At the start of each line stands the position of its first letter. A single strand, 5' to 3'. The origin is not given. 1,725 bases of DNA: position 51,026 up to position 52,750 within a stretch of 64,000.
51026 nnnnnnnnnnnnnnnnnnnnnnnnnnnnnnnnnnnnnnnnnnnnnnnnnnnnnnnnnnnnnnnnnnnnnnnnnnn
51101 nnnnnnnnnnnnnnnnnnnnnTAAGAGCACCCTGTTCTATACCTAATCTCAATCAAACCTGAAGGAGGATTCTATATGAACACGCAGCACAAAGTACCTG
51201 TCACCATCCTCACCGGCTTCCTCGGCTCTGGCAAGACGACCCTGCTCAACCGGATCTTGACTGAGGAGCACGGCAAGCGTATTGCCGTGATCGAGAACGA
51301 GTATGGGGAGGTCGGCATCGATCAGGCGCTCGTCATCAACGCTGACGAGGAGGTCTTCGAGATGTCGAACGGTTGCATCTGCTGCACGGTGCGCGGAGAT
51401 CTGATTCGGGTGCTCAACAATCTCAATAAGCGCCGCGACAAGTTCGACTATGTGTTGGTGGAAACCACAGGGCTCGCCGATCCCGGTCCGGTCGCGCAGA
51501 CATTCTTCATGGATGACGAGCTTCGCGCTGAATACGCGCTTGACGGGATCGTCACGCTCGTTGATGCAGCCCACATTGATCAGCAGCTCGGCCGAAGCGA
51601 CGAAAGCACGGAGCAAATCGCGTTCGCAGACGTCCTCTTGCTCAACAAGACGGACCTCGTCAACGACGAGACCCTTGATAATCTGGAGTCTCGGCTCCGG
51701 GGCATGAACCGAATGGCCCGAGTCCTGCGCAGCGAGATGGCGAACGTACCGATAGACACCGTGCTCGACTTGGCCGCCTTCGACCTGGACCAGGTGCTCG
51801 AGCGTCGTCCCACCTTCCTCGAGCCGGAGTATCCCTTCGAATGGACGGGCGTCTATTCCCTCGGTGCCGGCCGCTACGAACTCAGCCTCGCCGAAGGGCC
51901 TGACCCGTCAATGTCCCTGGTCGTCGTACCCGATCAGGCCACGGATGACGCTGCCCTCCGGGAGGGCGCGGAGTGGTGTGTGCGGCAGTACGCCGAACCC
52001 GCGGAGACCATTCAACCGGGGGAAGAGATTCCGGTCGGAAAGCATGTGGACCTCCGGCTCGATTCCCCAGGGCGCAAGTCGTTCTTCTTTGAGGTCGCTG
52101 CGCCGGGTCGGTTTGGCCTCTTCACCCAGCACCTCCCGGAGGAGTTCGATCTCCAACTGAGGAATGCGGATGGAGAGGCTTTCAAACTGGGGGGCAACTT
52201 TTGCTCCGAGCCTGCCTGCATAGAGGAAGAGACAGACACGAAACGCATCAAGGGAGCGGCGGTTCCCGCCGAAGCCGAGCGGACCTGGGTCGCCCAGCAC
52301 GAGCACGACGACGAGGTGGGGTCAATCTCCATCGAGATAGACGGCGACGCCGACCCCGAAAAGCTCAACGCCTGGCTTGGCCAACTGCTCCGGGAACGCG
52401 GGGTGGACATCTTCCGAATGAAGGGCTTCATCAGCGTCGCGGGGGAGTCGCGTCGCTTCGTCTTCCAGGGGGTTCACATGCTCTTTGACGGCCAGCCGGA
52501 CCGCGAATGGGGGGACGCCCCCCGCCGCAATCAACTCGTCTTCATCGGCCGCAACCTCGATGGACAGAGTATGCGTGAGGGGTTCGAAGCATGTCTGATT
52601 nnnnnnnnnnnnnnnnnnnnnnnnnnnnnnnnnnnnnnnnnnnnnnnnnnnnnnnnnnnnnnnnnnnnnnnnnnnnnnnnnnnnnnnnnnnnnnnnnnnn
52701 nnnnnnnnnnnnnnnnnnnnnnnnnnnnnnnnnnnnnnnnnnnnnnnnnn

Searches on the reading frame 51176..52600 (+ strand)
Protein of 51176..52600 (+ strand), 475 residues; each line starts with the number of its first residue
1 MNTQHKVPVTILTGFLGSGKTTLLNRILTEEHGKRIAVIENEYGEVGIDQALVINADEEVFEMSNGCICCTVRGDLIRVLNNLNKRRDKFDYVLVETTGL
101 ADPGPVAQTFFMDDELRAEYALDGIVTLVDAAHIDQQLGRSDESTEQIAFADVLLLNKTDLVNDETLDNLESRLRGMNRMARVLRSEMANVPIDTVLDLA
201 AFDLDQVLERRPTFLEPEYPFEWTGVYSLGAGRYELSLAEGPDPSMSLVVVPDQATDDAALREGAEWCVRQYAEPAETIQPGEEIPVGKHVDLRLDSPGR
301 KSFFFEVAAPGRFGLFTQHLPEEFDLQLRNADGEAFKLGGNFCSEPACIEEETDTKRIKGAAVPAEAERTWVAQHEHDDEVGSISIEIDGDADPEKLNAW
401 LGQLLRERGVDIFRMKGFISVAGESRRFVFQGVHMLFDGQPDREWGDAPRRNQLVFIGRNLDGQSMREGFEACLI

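Call 3: search_protein_families(library=pfam, proteins=[window:51176-52600:+], max_evalue=0.01)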
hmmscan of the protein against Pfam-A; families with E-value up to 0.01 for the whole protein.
window:51176-52600:+ (475 aa): 6 families
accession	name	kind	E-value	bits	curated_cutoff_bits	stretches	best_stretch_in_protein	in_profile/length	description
PF02492.25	cobW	-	1.8e-61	207.3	20.7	1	8-184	1-179/180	CobW/HypB/UreG, nucleotide-binding domain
PF07683.19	CobW_C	-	3.8e-26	91.2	22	1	382-474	2-94/94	Cobalamin synthesis protein cobW C-terminal domain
PF00009.33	GTP_EFTU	-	0.00021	21.4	26.5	1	13-174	9-146/188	Elongation factor Tu GTP binding domain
PF03193.22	RsgA_GTPase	-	0.00083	19.7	30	0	8-33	107-132/174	RsgA GTPase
PF13401.12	AAA_22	-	0.0034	18.2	27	0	9-50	7-33/130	AAA domain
PF25199.1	nSTAND_NTPase5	-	0.0035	17.6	34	1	3-38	37-73/145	Novel STAND NTPase 5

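Call 4: search_protein_families(library=ncbifam, proteins=[window:51176-52600:+], max_evalue=0.01)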
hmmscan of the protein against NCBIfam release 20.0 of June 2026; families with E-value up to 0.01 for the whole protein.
window:51176-52600:+ (475 aa): 8 families
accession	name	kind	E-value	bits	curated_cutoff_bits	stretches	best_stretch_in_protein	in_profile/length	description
NF008578.0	PRK11537.1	equivalog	2.5e-75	253.7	361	2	6-213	3-213/318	GTPase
TIGR02475.1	CobW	equivalog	5.1e-61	206.4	332.1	3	5-134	2-136/342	cobalamin biosynthesis protein CobW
NF038288.1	chaper_GTP_ZigA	equivalog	1.3e-58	198.8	600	1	7-208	1-231/390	zinc metallochaperone GTPase ZigA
NF041053.1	CobW_rel_Se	equivalog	4.5e-20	72.1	180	1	11-183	5-178/195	CobW-related selenoprotein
NF047431.1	hiber_recruit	equivalog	6.4e-07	28.6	375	1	54-108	55-108/402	ribosome hibernation factor-recruiting GTPase MRF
TIGR00073.1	hypB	equivalog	1.7e-05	24.4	121.2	1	7-99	30-120/217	hydrogenase nickel incorporation protein HypB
NF000908.1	PRK00089.1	equivalog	0.00012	21.5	237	1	87-193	48-156/291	GTPase Era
NF011062.0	PRK14494.1-1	equivalog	0.0068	15.9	323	0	13-96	7-91/231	putative molybdopterin-guanine dinucleotide biosynthesis protein MobB/FeS domain-containing protein protein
